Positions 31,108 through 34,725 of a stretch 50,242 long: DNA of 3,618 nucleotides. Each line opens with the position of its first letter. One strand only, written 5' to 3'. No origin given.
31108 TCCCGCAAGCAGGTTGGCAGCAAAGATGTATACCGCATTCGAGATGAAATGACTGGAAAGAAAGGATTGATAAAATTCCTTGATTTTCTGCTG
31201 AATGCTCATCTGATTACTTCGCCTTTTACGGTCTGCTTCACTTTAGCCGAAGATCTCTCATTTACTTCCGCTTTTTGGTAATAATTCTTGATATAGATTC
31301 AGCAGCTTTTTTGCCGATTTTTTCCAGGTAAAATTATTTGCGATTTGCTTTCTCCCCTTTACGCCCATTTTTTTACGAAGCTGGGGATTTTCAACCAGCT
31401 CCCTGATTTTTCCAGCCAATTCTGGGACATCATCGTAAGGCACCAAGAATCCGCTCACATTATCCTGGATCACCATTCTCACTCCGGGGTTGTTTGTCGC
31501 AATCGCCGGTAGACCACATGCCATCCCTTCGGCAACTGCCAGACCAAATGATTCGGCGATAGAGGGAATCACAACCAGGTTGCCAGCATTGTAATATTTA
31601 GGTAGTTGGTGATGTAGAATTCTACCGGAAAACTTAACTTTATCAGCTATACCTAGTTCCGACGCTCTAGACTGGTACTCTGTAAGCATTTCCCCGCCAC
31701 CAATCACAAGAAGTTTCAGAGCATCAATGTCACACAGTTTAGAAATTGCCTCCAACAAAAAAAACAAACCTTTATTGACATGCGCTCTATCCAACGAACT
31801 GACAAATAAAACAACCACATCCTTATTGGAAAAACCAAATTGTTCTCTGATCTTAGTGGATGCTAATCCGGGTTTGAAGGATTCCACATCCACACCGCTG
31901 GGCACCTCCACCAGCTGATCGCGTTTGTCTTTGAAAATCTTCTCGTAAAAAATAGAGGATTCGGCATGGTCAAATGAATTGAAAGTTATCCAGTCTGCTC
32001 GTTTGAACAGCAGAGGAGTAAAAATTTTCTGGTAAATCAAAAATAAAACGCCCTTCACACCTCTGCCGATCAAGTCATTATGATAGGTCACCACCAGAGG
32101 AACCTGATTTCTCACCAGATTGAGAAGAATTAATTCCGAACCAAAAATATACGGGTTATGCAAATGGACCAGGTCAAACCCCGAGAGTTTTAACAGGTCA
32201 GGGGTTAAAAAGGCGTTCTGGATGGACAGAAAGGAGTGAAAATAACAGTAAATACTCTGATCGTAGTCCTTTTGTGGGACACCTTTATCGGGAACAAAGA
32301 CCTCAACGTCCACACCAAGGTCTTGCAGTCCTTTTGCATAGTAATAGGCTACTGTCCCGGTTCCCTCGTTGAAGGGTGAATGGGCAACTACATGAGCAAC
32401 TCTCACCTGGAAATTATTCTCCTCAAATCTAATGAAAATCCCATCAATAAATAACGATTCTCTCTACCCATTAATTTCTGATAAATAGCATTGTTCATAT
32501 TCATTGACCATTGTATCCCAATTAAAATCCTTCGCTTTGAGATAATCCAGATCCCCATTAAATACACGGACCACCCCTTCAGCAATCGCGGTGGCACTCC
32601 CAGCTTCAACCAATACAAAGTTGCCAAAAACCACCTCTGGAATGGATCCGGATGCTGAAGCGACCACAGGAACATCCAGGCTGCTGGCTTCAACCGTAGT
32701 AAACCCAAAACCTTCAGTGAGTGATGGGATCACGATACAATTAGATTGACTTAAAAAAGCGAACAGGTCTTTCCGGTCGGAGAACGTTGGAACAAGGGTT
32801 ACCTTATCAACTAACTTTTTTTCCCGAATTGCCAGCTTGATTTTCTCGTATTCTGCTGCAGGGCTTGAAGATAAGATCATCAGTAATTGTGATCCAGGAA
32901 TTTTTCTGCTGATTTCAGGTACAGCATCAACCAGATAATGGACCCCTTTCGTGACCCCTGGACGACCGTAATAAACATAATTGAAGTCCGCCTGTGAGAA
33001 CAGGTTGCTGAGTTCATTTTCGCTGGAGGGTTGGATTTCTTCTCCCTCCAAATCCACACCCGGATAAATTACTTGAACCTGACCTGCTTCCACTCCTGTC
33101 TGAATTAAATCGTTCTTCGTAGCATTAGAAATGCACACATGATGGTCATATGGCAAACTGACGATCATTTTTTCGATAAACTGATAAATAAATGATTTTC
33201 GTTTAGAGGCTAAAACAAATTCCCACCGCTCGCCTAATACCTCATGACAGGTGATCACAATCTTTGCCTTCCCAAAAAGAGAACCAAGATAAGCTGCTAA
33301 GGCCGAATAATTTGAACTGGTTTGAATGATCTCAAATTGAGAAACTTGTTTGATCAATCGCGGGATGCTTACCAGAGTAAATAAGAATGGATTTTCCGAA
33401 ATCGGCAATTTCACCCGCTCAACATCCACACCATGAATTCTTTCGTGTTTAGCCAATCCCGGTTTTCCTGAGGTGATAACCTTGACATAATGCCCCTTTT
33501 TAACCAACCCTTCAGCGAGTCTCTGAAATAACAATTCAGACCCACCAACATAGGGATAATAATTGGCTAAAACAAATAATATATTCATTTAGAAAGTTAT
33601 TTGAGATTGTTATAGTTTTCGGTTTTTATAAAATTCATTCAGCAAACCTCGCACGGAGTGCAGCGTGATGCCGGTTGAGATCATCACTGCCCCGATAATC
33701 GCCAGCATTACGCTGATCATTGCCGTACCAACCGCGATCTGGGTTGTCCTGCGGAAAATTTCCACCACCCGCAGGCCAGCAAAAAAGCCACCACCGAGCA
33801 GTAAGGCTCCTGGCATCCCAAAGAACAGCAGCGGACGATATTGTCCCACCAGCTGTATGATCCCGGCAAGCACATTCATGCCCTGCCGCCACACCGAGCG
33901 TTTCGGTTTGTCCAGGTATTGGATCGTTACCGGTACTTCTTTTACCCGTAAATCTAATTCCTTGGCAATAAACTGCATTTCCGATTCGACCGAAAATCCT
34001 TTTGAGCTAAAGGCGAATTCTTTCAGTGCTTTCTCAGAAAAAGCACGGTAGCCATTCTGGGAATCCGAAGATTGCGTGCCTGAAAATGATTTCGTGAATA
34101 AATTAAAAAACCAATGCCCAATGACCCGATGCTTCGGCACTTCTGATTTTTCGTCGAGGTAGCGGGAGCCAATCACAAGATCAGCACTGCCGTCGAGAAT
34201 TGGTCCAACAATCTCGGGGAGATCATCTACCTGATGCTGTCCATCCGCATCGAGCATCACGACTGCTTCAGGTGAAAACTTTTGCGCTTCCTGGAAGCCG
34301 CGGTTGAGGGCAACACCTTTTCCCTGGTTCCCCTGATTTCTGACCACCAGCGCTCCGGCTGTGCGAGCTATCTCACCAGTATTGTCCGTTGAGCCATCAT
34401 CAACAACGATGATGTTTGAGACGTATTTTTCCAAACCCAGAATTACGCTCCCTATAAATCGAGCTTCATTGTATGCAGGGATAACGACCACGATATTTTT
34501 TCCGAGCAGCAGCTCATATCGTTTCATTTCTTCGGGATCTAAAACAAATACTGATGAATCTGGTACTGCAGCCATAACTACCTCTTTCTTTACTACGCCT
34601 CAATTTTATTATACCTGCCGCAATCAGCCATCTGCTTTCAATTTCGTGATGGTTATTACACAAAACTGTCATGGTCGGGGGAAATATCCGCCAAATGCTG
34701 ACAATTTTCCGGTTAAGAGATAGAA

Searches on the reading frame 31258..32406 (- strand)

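Call 5: search_protein_families(library=ncbifam, proteins=[window:31258-32406:-], max_evalue=0.01)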
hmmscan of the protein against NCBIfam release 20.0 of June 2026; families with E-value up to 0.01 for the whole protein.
window:31258-32406:- (382 aa): 46 families (the best 25 are shown)
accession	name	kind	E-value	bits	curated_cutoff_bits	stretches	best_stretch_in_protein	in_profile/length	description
TIGR03449.1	mycothiol_MshA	equivalog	6.9e-38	130.6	462.5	1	135-376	163-404/406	D-inositol-3-phosphate glycosyltransferase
TIGR03999.1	thiol_BshA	equivalog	1.7e-32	112.8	273.7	1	134-376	142-374/375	N-acetyl-alpha-D-glucosaminyl L-malate synthase BshA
TIGR03088.1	stp2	hypoth_equivalog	2e-32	112.7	409.05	1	161-376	158-374/374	TIGR03088 family PEP-CTERM/XrtA system glycosyltransferase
NF041876.1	EPS_EpsE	equivalog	2.1e-30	106.2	400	1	159-368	182-389/389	exopolysaccharide biosynthesis GT4 family glycosyltransferase EpsE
TIGR04063.1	stp3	hypoth_equivalog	2.7e-28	99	442.05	1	163-376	180-396/397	TIGR04063 family PEP-CTERM/XrtA system glycosyltransferase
TIGR02149.1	glgA_Coryne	subfamily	1.1e-27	97.2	302.4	1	163-375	169-390/391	glycogen synthase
NF038298.1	EPS_HpsO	equivalog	3.9e-27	95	575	1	170-376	176-388/388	hormogonium polysaccharide biosynthesis glycosyltransferase HpsO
TIGR04157.1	glyco_rSAM_CFB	subfamily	5.3e-25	88.2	400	1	168-372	198-406/406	TIGR04157 family glycosyltransferase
NF053787.1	GlcN_PG_synth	equivalog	7.8e-25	87.5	480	1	78-376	84-360/361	N-acetylglucosaminyl phosphatidylglycerol synthase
NF038295.1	EPS_HpsP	equivalog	2.7e-24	85.9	550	1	122-376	140-388/388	hormogonium polysaccharide biosynthesis glycosyltransferase HpsP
TIGR04047.1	MSMEG_0565_glyc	hypoth_equivalog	6.2e-24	84.8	259.85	1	154-374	150-373/373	MSMEG_0565 family glycosyltransferase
NF038229.1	Glyco4_Geo_Pelo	equivalog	5.7e-23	81.5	400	1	155-376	125-337/338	GPMC system family 4 glycosyltransferase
NF041010.1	glycosy_Agl16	equivalog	1.1e-20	73.9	575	1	79-375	76-351/352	glycosylation protein Agl16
NF047684.1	TeichurnBiosyTuaC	equivalog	2.4e-20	72.8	550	1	162-375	184-389/391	teichuronic acid biosynthesis protein TuaC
NF050063.1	ProtGlycPglJ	equivalog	5.6e-17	62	500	1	124-370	132-361/363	N-acetylgalactosamine-N,N'-diacetylbacillosaminyl-diphospho-undecaprenol 4-alpha-N-acetylgalactosaminyltransferase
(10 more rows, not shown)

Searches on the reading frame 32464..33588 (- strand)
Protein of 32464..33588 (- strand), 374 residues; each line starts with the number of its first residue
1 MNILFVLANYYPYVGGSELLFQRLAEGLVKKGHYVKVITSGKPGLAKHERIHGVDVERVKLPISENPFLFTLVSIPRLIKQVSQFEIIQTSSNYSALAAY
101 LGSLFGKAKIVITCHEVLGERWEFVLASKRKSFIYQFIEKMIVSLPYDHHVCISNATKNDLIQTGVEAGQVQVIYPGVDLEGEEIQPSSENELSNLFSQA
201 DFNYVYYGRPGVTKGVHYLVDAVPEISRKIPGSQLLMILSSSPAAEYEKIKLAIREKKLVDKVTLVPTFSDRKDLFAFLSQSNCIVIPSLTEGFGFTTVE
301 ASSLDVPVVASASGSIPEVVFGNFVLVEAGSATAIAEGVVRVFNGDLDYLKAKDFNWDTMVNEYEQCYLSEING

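Call 5: search_protein_families(library=ncbifam, proteins=[window:32464-33588:-], max_evalue=0.01)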
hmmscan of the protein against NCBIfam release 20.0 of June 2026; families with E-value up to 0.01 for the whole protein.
window:32464-33588:- (374 aa): 29 families (the best 25 are shown)
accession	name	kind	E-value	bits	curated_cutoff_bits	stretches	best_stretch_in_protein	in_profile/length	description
TIGR02149.1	glgA_Coryne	subfamily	2.4e-21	76.3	302.4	1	64-328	63-332/391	glycogen synthase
TIGR03999.1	thiol_BshA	equivalog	1.3e-16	60.5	273.7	1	11-368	8-370/375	N-acetyl-alpha-D-glucosaminyl L-malate synthase BshA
TIGR04157.1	glyco_rSAM_CFB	subfamily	6.1e-15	55.1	400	1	136-323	159-342/406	TIGR04157 family glycosyltransferase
TIGR03088.1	stp2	hypoth_equivalog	2.9e-13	49.6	409.05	1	49-368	47-370/374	TIGR03088 family PEP-CTERM/XrtA system glycosyltransferase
NF053787.1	GlcN_PG_synth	equivalog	8.2e-13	47.9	480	1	146-368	143-356/361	N-acetylglucosaminyl phosphatidylglycerol synthase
TIGR03449.1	mycothiol_MshA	equivalog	3.1e-12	46.1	462.5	1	153-338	171-362/406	D-inositol-3-phosphate glycosyltransferase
NF046085.1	XrtY_assoc_Gly1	equivalog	4.9e-12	45.4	400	1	1-345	1-349/387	XrtY-associated glycosyltransferase XYAG1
NF041876.1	EPS_EpsE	equivalog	6.2e-12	45.5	400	1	170-344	187-360/389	exopolysaccharide biosynthesis GT4 family glycosyltransferase EpsE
NF047684.1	TeichurnBiosyTuaC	equivalog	6.9e-11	41.7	550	1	204-365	222-374/391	teichuronic acid biosynthesis protein TuaC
NF007396.0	PRK09922.1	equivalog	9.6e-10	37.8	385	1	147-373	136-352/361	lipopolysaccharide 1,6-galactosyltransferase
TIGR04047.1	MSMEG_0565_glyc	hypoth_equivalog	1.2e-09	37.7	259.85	1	148-344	140-340/373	MSMEG_0565 family glycosyltransferase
NF041010.1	glycosy_Agl16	equivalog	6.1e-09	35.2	575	1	3-321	3-294/352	glycosylation protein Agl16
NF050063.1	ProtGlycPglJ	equivalog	1.1e-08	34.8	500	1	130-345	125-332/363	N-acetylgalactosamine-N,N'-diacetylbacillosaminyl-diphospho-undecaprenol 4-alpha-N-acetylgalactosaminyltransferase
NF038298.1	EPS_HpsO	equivalog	2.2e-08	33.3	575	1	144-344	143-351/388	hormogonium polysaccharide biosynthesis glycosyltransferase HpsO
NF038295.1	EPS_HpsP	equivalog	6.8e-08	31.9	550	1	173-316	180-322/388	hormogonium polysaccharide biosynthesis glycosyltransferase HpsP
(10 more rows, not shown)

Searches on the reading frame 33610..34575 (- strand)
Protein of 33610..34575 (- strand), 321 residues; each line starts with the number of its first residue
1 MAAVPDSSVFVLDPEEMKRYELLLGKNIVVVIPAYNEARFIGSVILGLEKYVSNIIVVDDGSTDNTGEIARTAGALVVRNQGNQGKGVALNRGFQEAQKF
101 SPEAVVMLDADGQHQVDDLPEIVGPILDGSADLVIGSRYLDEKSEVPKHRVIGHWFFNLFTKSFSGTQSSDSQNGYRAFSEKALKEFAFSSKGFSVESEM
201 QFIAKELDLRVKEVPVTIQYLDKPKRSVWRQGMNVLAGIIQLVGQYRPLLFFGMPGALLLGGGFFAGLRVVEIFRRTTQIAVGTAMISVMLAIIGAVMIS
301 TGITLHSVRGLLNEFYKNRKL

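Call 5: search_protein_families(library=ncbifam, proteins=[window:33610-34575:-], max_evalue=0.01)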
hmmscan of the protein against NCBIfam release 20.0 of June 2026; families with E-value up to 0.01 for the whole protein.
window:33610-34575:- (321 aa): 17 families
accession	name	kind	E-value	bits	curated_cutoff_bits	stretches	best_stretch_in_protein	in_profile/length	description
TIGR04182.1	glyco_TIGR04182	equivalog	1.6e-45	155.8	325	1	28-303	2-277/293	S-layer glycoprotein N-glycosyltransferase AglJ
NF058614.1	PPMAGASynPpgS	equivalog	3e-36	125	370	1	29-225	3-203/226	polyprenyl-phospho-N-acetylgalactosaminyl synthase PpgS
NF041391.1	DPhHxTase_Halo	equivalog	4.3e-20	71.6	375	1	34-217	3-182/213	dolichyl-phosphate hexose transferase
NF010496.0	PRK13915.1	equivalog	4.8e-13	48.9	262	1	24-134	29-151/307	glucosyl-3-phosphoglycerate synthase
TIGR03469.1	HpnB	hypoth_equivalog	1.2e-12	47.6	379.25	1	27-134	45-168/386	hopene-associated glycosyltransferase HpnB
TIGR04283.1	glyco_like_mftF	equivalog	2.2e-10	40.5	182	1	29-113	2-84/221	TIGR04283 family arsenosugar biosynthesis glycosyltransferase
TIGR03937.1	PgaC_IcaA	equivalog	2.4e-10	39.9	422.3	1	26-112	45-136/407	poly-beta-1,6-N-acetyl-D-glucosamine synthase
NF041875.1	EPS_EpsD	equivalog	6.9e-10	38.8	370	1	30-147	3-126/325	exopolysaccharide biosynthesis glycosyltransferase EpsD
NF041865.1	EpsU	equivalog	3.4e-09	36.2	700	1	28-114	41-135/394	exopolysaccharide biosynthesis GT2 family glycosyltransferase EpsU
TIGR03965.1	mycofact_glyco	equivalog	5.1e-08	32.2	280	1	26-134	74-187/467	mycofactocin biosynthesis glycosyltransferase MftF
NF047588.1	GlcsyltransPgfSStrep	equivalog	1.6e-07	30.9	500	1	28-242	3-221/308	glycosyltransferase PgfS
NF007482.0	PRK10073.1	equivalog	2.2e-07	30.2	423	1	27-111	7-95/334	glycosyltransferase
NF007986.1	PRK10714.1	equivalog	5.9e-06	25.5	529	1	26-264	6-246/316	undecaprenyl-phosphate 4-deoxy-4-formamido-L-arabinose transferase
NF045692.1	OglycostaseCruG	equivalog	6.3e-06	25.4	600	1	24-131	40-157/386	2'-O-glycosyltransferase CruG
NF047683.1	TeichurnBiosyTuaG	equivalog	2.3e-05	24.2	400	1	27-119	7-104/252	teichuronic acid biosynthesis protein TuaG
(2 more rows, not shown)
